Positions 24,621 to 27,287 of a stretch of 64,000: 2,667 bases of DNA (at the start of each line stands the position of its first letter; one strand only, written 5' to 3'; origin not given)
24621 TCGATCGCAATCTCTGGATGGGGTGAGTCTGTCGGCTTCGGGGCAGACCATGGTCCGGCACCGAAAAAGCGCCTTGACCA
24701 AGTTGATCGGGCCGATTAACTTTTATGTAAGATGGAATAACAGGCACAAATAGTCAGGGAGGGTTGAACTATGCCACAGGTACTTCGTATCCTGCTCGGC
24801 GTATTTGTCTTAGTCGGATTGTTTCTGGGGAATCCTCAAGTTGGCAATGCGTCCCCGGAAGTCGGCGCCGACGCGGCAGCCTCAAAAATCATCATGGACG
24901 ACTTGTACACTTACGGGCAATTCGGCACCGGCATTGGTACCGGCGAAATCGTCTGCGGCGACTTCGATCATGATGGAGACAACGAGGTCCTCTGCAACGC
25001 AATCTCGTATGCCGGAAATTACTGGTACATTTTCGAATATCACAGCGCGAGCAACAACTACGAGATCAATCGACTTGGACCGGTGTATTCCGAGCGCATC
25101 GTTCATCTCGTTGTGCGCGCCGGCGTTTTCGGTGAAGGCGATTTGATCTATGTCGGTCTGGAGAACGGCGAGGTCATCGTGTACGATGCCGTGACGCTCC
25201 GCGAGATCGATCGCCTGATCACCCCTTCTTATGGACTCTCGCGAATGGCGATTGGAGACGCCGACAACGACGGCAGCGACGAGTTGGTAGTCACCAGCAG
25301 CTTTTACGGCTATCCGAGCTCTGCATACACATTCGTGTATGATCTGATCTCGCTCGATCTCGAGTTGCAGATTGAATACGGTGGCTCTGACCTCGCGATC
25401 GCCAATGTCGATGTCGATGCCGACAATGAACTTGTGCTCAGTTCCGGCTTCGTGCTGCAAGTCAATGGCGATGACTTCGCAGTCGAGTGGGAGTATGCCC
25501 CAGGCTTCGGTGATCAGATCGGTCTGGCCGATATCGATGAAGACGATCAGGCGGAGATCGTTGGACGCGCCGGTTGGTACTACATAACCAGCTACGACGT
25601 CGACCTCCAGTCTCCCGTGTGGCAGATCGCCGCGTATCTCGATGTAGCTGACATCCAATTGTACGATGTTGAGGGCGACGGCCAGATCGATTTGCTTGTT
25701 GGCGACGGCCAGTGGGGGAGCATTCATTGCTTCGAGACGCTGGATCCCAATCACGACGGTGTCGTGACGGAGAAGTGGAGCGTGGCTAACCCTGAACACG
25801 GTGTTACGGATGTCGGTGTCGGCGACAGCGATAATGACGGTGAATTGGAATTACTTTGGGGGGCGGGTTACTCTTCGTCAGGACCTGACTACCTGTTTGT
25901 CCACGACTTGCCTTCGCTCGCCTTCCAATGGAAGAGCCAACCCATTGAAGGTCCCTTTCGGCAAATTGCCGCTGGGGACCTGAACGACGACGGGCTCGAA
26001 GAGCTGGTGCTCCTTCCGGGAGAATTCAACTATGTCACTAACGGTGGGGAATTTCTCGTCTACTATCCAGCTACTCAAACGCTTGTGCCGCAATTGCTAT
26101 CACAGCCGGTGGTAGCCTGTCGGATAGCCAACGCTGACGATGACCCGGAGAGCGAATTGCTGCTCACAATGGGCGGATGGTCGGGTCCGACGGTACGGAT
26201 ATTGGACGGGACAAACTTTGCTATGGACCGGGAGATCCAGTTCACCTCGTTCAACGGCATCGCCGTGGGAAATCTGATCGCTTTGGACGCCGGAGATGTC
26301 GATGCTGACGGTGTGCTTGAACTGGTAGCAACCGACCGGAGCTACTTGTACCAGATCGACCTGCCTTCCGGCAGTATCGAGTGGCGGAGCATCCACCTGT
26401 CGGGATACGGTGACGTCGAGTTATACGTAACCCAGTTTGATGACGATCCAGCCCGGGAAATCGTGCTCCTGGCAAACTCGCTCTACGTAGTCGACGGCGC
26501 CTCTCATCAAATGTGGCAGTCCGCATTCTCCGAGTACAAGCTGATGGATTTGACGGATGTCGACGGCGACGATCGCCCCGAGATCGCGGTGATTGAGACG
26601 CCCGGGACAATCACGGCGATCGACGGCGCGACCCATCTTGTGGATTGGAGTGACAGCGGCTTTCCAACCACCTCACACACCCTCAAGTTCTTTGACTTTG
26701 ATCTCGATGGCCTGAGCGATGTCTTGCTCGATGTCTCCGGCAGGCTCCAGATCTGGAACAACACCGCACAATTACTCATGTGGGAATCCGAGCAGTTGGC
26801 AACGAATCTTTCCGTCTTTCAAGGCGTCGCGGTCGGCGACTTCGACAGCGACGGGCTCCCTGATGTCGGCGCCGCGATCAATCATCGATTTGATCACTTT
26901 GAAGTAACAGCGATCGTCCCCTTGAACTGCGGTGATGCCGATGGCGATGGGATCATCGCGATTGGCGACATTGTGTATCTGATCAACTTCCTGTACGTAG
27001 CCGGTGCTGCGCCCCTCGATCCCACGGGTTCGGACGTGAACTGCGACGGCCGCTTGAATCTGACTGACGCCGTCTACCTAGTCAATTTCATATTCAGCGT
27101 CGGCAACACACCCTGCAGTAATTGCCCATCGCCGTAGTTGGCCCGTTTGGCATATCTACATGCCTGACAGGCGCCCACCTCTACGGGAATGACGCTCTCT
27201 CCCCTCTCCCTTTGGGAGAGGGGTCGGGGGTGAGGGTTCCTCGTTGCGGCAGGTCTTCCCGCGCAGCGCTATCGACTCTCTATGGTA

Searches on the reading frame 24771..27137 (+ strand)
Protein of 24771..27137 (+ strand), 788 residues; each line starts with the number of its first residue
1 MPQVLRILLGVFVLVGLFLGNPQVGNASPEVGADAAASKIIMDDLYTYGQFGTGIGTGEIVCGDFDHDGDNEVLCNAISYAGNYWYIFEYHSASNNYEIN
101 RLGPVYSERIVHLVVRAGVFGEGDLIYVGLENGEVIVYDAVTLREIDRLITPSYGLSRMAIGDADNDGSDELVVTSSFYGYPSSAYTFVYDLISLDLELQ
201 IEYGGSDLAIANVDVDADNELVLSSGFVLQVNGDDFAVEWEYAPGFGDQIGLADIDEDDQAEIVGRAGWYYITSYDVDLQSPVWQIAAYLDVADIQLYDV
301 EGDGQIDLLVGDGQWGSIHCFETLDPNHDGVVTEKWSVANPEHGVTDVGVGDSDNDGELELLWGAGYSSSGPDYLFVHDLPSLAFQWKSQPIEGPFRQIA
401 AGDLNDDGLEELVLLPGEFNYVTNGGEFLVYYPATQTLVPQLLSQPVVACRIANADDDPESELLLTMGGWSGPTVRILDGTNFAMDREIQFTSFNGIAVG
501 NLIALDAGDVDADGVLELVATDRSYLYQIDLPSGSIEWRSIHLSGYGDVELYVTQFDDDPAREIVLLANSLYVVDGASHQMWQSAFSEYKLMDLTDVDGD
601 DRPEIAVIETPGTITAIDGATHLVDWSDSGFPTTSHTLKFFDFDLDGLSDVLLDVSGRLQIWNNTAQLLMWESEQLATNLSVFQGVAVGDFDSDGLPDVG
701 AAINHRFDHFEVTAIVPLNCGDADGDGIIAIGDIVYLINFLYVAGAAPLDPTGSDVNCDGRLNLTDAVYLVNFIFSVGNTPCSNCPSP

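Call 31: search_protein_families(library=pfam, proteins=[window:24771-27137:+], max_evalue=0.01)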
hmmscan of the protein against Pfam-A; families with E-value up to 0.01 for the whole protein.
window:24771-27137:+ (788 aa): 5 families
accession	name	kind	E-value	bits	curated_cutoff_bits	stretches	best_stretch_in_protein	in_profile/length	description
PF13517.12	FG-GAP_3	-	3.3e-20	72.9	26.9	3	642-699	1-59/61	FG-GAP-like repeat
PF01839.29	FG-GAP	-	6.2e-07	29.6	22.1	0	159-181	5-30/37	FG-GAP repeat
PF25292.1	Beta-prop_CGLA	-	6.3e-06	26.3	26.8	0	533-596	17-81/316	Lambda-carrageenase beta-propeller domain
PF00404.24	Dockerin_1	-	1.6e-05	25.4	22.9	1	721-774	2-56/57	Dockerin type I domain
PF16743.10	PliI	-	0.0024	18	27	0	580-609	61-79/123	Periplasmic lysozyme inhibitor of I-type lysozyme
